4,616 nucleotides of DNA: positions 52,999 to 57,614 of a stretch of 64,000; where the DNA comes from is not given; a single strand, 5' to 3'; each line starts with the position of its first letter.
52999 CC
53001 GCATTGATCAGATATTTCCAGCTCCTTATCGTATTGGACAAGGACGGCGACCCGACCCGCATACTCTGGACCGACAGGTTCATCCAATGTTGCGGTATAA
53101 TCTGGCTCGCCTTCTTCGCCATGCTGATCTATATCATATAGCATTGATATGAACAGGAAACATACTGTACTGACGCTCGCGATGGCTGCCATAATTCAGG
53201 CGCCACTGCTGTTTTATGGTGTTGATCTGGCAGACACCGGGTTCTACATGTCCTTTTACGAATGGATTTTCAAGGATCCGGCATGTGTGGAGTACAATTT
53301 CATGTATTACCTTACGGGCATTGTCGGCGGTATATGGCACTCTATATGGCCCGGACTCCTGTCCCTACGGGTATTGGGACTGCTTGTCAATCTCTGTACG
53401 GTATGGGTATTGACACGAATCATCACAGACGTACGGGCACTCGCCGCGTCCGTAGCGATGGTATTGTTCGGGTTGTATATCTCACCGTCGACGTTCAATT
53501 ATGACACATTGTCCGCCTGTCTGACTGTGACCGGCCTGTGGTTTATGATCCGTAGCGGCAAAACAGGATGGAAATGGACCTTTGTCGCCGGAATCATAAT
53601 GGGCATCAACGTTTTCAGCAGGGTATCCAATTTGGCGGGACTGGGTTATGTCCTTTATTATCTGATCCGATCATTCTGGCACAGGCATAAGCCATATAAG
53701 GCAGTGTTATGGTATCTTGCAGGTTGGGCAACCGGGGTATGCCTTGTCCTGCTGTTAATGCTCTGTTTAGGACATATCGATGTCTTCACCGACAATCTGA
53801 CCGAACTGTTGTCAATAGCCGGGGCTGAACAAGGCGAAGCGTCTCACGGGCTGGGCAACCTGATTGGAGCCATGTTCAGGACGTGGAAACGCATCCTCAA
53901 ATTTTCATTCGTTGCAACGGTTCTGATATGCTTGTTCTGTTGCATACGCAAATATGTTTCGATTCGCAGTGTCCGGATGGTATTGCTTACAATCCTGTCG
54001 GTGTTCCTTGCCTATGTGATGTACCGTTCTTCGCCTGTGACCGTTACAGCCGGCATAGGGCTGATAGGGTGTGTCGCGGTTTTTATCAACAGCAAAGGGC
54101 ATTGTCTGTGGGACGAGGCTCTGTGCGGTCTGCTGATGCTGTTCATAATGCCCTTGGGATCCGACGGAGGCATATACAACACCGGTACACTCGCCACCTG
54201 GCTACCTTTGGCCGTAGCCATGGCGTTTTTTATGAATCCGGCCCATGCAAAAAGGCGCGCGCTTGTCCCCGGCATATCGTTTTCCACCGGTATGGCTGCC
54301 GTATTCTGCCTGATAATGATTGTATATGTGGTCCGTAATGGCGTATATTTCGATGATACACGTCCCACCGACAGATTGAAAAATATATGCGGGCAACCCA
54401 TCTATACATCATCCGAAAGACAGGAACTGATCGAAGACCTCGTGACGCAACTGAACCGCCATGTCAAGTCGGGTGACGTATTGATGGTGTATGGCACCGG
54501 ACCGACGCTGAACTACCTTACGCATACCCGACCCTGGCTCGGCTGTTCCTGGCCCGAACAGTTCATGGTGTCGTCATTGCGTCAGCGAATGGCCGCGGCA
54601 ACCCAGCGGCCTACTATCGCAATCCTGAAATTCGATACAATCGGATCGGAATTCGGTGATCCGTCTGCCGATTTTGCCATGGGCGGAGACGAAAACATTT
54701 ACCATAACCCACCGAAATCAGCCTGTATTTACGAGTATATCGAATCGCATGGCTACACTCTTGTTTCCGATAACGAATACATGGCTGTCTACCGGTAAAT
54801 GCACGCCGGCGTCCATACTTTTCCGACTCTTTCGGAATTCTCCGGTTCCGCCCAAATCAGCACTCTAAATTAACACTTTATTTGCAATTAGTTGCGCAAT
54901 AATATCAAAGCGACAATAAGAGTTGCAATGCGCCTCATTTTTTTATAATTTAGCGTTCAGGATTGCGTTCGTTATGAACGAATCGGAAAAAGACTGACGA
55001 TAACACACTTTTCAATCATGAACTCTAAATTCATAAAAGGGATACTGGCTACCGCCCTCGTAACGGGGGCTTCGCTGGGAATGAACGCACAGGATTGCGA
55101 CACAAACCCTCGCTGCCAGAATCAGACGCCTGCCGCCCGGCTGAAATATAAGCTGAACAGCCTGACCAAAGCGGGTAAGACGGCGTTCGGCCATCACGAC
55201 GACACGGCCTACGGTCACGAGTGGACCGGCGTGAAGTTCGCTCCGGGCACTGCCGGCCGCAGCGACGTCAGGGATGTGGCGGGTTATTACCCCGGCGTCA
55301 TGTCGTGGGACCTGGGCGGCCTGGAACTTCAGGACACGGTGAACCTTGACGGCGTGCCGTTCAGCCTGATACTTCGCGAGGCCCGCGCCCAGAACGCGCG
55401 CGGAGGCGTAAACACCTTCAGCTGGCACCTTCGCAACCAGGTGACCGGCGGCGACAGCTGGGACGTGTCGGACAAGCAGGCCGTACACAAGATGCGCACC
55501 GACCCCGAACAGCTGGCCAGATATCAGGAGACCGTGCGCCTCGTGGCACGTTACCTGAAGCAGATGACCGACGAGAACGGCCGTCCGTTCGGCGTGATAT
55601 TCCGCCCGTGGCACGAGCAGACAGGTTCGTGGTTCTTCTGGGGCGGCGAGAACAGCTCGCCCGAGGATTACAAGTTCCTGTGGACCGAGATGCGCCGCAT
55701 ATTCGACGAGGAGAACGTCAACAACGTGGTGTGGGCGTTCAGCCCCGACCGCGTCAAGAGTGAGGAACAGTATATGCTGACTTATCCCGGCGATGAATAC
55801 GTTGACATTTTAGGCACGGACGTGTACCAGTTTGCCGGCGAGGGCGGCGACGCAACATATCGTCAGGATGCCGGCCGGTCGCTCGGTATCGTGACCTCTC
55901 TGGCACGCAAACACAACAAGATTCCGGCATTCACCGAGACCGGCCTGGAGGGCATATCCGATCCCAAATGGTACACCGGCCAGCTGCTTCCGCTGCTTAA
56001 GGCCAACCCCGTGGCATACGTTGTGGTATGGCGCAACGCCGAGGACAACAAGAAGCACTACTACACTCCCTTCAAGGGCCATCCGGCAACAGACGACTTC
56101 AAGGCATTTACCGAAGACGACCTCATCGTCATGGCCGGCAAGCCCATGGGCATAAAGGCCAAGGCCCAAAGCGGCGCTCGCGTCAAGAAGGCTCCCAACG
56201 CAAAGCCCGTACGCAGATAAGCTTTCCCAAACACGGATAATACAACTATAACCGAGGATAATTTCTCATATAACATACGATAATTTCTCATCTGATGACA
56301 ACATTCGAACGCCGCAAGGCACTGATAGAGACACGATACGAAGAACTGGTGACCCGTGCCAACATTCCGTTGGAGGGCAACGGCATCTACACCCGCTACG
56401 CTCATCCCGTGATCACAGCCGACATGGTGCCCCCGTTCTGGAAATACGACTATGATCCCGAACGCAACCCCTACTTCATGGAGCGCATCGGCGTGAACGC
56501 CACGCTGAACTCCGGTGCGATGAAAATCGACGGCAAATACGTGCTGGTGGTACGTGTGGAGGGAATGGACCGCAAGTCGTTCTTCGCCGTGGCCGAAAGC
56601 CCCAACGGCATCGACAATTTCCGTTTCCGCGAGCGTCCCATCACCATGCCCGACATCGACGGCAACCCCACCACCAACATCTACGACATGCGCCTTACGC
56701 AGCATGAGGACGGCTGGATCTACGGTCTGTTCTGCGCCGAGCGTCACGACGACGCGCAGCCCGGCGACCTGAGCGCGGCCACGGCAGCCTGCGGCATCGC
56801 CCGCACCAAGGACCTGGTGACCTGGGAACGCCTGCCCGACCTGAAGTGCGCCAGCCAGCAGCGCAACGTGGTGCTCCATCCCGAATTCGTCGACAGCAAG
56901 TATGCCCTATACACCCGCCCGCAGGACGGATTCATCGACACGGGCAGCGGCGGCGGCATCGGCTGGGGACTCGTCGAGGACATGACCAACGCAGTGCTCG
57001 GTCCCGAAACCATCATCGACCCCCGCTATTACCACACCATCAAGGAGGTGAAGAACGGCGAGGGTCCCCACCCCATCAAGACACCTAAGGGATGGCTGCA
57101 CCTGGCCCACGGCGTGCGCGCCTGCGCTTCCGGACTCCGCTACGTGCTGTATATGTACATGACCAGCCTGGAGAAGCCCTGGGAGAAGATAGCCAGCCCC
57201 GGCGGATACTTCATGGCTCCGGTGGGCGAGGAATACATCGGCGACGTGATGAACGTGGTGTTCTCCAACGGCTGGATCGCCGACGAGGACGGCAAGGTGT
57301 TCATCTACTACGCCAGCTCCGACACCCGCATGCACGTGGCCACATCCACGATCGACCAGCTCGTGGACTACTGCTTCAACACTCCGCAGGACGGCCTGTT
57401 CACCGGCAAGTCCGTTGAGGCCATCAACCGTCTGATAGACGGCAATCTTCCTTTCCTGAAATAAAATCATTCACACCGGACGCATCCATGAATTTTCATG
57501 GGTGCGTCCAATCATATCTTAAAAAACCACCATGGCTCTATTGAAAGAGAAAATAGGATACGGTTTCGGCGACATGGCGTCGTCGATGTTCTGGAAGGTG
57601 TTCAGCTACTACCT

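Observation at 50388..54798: Operon of an ABC exporter, a decaprenyl-phosphate phosphoribosyltransferase-like UbiA enzyme and a GT-C glycosyltransferase: candidate lipid-linked pentofuranose glycosylation system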

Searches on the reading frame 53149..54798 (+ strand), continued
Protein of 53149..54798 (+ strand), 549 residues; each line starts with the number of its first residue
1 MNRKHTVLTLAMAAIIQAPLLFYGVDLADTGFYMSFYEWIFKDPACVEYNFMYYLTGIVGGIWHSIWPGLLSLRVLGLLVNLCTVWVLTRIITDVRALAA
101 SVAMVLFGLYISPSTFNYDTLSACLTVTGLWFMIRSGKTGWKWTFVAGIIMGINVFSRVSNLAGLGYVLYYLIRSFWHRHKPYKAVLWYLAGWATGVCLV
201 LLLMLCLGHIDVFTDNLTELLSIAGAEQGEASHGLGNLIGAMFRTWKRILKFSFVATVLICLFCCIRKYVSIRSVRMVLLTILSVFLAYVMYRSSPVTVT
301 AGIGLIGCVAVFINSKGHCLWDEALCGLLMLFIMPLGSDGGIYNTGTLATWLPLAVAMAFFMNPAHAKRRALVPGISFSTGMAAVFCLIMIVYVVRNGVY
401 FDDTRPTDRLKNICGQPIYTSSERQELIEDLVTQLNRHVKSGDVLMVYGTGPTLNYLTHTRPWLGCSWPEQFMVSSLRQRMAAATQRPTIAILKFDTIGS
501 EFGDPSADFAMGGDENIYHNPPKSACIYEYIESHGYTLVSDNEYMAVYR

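Call 77: search_protein_representatives(alignment_id=A1)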
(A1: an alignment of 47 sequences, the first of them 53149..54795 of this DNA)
Query: 47 sequences, 566 profile positions. Proteins with E-value up to 0.001 (for the whole library): 2506; up to 1e-10: 1728; up to 1e-30: 880. The best 150 are listed.
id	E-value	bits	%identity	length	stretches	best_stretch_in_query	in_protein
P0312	3.0e-247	838.2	-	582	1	1-565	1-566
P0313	5.4e-224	761.4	-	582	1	1-565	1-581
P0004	2.0e-207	706.7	-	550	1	16-565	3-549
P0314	2.4e-206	703.1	-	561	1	9-564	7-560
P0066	4.1e-204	695.8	-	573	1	3-565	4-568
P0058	1.7e-203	693.7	-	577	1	4-565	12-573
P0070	2.2e-200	683.4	-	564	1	4-565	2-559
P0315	3.5e-200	682.8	-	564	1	13-565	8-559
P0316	2.6e-190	650.2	-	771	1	9-564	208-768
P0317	2.4e-182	623.9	-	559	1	9-564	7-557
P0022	5.3e-182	622.8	-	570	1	10-563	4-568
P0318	2.1e-181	620.8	-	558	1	8-565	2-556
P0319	3.5e-181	620.1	-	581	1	5-565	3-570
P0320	1.1e-178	611.8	-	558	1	16-565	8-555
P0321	7.5e-178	609.1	-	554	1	9-564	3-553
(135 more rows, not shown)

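Call 90: search_solved_structures(query=A1, max_evalue=1)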
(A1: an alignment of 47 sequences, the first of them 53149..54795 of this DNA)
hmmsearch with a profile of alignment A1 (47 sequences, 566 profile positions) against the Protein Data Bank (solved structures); distinct sequences matched with E-value up to 1: 1.
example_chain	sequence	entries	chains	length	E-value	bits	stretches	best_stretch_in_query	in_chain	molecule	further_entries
1th5_A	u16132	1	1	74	0.29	12.8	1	67-115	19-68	NifU1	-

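Call 102: find_related_loci(query=A1, collection=viral_contigs, flank=8000)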
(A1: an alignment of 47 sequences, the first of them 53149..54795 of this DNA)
Query A1 (549 aa) in viral_contigs; peptide patterns used: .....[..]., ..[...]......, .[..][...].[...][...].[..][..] (x = any residue, [..] = any of these).
39 stretches matched a pattern, but none encodes a relative of the query by tblastn (E <= 1e-3).

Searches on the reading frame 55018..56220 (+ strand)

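Call 6: search_protein_families(library=pfam, proteins=[window:55018-56220:+], max_evalue=0.01)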
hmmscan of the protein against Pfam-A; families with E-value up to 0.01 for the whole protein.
window:55018-56220:+ (400 aa): 1 family
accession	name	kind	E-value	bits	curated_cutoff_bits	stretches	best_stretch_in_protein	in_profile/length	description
PF02156.21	Glyco_hydro_26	-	8.1e-30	104.7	20.2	1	82-272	43-232/311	Glycosyl hydrolase family 26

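Call 7: search_protein_families(library=ncbifam, proteins=[window:55018-56220:+], max_evalue=0.01)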
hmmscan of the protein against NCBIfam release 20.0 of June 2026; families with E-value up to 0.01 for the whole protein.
window:55018-56220:+ (400 aa): 0 families

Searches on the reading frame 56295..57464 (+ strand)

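Call 6: search_protein_families(library=pfam, proteins=[window:56295-57464:+], max_evalue=0.01)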
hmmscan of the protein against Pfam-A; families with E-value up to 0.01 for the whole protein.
window:56295-57464:+ (389 aa): 2 families
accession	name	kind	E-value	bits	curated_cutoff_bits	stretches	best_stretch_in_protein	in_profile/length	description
PF04041.19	Glyco_hydro_130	-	1.3e-20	74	26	1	72-360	43-318/320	beta-1,4-mannooligosaccharide phosphorylase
PF06970.17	RepA_N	-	0.0078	16.5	30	0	317-343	32-57/76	Replication initiator protein A (RepA) N-terminus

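Call 7: search_protein_families(library=ncbifam, proteins=[window:56295-57464:+], max_evalue=0.01)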
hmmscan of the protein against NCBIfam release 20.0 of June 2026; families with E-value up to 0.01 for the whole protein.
window:56295-57464:+ (389 aa): 2 families
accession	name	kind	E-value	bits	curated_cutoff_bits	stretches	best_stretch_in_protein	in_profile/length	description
NF050092.1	BtaManbiosPhlase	equivalog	5.2e-16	58.5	550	1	95-358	107-348/351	BtaManbiosPhlase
NF052550.1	BManbPhaseBMBP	equivalog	1.9e-12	47.2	450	1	68-355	24-293/296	beta-1,2-mannobiose phosphorylase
